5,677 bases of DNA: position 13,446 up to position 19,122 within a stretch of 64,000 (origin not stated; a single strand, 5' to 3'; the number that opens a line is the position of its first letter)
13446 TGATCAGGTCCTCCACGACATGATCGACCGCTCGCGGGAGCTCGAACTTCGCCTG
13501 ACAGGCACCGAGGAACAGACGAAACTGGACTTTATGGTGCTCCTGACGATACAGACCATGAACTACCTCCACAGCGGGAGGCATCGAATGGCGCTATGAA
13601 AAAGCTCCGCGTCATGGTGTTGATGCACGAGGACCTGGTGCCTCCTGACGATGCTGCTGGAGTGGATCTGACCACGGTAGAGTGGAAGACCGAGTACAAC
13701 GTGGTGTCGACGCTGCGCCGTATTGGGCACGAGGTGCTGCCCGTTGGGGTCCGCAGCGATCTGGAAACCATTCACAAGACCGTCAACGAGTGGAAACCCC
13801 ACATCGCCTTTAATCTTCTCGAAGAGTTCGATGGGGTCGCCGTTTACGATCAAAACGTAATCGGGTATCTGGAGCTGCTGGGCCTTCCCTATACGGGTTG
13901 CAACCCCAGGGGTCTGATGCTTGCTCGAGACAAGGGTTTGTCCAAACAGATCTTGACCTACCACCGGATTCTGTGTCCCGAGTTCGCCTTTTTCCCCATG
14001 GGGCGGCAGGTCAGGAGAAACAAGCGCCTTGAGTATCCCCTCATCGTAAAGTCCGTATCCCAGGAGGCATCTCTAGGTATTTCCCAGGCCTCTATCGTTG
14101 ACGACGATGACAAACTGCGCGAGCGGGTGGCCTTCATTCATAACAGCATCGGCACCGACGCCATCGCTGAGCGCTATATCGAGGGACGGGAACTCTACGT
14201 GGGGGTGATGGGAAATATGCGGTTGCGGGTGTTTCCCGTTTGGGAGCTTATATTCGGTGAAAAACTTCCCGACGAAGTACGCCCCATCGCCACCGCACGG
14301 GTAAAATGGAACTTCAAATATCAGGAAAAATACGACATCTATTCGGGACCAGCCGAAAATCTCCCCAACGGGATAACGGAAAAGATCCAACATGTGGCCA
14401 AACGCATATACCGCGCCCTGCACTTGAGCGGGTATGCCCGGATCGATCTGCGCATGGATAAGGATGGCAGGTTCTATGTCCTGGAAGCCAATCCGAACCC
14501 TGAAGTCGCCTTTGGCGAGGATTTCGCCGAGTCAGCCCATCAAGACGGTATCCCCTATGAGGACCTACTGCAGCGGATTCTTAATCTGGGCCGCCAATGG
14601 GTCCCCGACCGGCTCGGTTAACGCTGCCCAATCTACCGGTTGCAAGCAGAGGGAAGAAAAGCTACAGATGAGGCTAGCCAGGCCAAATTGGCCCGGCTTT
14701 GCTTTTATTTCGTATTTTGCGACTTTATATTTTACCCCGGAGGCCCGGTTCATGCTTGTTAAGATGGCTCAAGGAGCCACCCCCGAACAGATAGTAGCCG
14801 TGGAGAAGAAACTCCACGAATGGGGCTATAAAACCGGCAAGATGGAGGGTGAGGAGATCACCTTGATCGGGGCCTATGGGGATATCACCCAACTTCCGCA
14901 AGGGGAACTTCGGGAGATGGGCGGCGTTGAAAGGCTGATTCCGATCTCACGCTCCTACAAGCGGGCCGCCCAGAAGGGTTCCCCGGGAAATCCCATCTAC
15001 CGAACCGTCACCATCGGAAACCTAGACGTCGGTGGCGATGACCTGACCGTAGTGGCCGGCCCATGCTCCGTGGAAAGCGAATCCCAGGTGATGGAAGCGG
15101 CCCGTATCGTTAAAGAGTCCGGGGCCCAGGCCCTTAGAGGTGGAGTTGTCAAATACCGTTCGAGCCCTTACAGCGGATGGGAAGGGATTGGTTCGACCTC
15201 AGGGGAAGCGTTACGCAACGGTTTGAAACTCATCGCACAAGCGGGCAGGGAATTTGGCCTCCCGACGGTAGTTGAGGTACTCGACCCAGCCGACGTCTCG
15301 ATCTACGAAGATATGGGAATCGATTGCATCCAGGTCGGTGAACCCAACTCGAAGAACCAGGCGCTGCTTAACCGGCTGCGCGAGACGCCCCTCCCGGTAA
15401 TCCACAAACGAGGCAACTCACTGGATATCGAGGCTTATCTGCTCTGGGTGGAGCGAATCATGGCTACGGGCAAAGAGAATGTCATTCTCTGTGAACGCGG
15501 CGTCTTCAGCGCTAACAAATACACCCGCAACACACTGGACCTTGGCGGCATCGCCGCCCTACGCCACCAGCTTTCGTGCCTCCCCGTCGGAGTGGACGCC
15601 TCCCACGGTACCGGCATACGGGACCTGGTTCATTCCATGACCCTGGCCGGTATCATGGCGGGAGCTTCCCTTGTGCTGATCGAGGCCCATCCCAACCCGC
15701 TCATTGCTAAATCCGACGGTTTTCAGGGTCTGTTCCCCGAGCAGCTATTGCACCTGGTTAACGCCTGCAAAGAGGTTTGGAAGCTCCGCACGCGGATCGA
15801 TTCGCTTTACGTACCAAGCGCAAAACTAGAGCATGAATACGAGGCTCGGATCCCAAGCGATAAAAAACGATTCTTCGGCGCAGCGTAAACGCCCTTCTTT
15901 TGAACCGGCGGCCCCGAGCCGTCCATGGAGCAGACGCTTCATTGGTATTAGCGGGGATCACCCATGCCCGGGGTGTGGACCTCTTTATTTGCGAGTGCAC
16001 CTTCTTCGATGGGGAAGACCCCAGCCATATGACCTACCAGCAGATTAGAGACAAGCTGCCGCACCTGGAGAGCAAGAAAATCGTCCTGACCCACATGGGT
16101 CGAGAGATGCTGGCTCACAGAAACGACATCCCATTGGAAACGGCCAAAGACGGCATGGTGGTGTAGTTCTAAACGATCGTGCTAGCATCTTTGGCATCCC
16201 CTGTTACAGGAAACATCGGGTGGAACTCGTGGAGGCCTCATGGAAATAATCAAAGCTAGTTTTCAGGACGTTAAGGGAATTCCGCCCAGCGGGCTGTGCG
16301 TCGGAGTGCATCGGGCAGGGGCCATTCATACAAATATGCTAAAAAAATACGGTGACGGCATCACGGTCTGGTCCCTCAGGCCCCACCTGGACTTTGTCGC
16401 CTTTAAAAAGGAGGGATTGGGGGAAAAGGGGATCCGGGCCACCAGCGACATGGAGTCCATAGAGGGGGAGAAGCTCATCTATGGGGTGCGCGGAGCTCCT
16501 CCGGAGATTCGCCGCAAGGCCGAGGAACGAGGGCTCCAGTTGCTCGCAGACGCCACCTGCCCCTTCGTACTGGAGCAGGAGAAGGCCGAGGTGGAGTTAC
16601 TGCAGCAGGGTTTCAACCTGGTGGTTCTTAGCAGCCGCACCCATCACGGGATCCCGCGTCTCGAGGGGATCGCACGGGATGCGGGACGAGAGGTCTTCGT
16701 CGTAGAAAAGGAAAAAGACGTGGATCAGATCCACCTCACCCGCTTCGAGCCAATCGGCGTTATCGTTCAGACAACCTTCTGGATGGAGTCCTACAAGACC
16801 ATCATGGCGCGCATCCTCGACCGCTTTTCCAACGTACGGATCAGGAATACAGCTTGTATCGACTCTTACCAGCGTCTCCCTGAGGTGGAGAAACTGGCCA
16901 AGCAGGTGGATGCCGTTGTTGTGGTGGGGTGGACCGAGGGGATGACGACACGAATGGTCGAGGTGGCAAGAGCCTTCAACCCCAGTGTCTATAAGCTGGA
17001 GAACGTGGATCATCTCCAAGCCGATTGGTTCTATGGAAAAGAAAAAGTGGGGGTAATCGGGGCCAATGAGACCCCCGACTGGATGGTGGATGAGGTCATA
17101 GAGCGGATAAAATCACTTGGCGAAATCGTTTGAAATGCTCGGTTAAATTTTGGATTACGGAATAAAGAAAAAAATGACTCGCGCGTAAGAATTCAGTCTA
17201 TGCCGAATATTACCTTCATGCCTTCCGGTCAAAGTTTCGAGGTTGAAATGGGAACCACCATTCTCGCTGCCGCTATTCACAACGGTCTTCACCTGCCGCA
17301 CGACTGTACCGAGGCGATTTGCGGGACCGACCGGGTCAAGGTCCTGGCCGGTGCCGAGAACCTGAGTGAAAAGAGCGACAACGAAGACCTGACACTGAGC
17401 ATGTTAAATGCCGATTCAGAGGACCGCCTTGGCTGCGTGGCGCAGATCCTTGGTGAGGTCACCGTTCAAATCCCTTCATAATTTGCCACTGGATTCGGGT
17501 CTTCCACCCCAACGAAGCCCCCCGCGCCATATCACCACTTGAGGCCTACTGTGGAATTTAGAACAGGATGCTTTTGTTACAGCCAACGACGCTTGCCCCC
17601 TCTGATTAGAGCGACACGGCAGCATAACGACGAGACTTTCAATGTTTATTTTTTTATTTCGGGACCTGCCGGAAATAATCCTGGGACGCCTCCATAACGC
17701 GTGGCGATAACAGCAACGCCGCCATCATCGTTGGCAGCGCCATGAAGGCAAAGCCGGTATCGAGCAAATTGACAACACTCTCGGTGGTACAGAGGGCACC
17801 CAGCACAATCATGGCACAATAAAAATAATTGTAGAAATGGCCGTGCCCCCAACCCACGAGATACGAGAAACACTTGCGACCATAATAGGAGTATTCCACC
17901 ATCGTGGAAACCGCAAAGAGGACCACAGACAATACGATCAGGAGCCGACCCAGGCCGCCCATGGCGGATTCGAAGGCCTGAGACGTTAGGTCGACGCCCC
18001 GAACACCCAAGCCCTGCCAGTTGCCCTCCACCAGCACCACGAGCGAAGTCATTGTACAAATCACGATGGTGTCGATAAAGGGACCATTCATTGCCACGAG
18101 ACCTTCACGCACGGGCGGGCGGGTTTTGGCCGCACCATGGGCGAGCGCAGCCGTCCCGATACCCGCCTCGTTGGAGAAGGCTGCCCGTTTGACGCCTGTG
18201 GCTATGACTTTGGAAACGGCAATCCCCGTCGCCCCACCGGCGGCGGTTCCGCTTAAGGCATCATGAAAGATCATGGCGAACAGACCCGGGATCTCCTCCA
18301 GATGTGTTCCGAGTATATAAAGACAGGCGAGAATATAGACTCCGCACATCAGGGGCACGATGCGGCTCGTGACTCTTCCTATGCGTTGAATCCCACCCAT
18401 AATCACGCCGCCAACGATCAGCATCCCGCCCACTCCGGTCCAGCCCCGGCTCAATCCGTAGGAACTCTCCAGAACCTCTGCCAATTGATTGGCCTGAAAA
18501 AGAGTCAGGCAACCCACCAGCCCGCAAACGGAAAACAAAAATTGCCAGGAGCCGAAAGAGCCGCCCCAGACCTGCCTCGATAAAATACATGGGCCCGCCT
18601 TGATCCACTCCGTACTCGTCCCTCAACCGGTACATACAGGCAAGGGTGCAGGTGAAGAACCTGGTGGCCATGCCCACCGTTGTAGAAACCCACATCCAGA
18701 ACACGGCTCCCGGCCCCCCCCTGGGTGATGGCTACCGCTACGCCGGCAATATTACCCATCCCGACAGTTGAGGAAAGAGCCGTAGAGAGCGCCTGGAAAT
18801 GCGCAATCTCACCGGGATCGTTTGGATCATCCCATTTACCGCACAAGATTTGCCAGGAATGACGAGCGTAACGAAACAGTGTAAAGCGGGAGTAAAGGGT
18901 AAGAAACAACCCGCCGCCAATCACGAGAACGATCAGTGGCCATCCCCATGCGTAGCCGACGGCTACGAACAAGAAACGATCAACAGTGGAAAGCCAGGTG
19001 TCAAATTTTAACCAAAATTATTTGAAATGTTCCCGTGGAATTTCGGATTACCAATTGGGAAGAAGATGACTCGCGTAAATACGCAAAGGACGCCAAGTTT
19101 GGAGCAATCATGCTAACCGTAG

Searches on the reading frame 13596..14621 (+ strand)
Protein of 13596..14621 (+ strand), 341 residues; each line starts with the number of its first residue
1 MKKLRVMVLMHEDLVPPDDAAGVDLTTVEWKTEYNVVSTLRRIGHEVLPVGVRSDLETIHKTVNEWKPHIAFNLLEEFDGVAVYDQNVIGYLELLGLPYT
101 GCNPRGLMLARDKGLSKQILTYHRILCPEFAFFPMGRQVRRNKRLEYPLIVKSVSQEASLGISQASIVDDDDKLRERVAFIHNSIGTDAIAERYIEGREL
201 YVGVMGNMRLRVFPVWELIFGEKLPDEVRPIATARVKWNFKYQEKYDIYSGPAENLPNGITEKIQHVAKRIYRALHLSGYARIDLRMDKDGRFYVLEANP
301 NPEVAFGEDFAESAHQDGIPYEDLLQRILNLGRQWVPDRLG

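Call 99: search_protein_families(library=pfam, proteins=[window:13596-14621:+], max_evalue=0.001)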
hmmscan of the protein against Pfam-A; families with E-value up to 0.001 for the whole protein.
window:13596-14621:+ (341 aa): 4 families
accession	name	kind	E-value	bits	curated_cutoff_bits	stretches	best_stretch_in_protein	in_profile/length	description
PF07478.18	Dala_Dala_lig_C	-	1.5e-26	93.6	24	1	142-329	32-203/204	D-ala D-ala ligase C-terminus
PF02655.19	ATP-grasp_3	-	1.1e-07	32.5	23.2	1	112-301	3-156/160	ATP-grasp domain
PF02786.22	CPSase_L_D2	-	0.00048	20.1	19.8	0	248-300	125-178/211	Carbamoyl-phosphate synthase L chain, ATP binding domain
PF13535.11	ATP-grasp_4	-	0.00055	20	27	0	146-201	2-67/160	ATP-grasp domain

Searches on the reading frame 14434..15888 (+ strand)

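Call 99: search_protein_families(library=pfam, proteins=[window:14434-15888:+], max_evalue=0.001)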
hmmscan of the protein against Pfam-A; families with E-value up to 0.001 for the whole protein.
window:14434-15888:+ (484 aa): 2 families
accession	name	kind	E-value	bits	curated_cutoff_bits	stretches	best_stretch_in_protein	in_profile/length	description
PF00793.26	DAHP_synth_1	-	1.6e-46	158.8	25.5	1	199-448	12-264/270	DAHP synthetase I family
PF18152.6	DAHP_snth_FXD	-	1.9e-14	53.7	27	1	107-172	1-66/67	DAHP synthase ferredoxin-like domain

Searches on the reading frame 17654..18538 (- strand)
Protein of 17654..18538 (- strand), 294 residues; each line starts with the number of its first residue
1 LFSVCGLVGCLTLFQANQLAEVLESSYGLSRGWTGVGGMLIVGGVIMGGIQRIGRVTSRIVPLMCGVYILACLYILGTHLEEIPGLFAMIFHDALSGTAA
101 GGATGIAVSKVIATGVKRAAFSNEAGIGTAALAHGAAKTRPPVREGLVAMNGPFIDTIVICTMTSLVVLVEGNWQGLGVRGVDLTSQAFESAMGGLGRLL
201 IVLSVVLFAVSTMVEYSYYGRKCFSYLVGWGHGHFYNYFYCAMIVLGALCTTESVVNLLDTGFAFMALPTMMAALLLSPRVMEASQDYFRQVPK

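Call 99: search_protein_families(library=pfam, proteins=[window:17654-18538:-], max_evalue=0.001)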
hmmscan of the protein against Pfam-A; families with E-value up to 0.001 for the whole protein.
window:17654-18538:- (294 aa): 1 family
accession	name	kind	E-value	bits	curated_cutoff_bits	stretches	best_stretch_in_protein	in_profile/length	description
PF01235.23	Na_Ala_symp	-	7.6e-78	262.9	24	1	2-292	101-383/392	Sodium:alanine symporter family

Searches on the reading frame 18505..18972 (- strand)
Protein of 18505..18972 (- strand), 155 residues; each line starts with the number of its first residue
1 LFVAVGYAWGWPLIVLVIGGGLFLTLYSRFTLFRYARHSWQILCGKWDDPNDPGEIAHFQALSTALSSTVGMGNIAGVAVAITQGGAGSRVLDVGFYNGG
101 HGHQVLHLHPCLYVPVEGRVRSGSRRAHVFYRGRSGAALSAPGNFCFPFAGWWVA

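Call 64: search_protein_families(library=pfam, proteins=[window:18505-18972:-], max_evalue=0.01)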
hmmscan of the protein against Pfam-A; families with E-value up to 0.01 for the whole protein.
window:18505-18972:- (155 aa): 1 family
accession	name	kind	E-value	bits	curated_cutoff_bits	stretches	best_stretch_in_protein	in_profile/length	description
PF01235.23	Na_Ala_symp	-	5e-13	49.6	24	1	51-89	8-46/392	Sodium:alanine symporter family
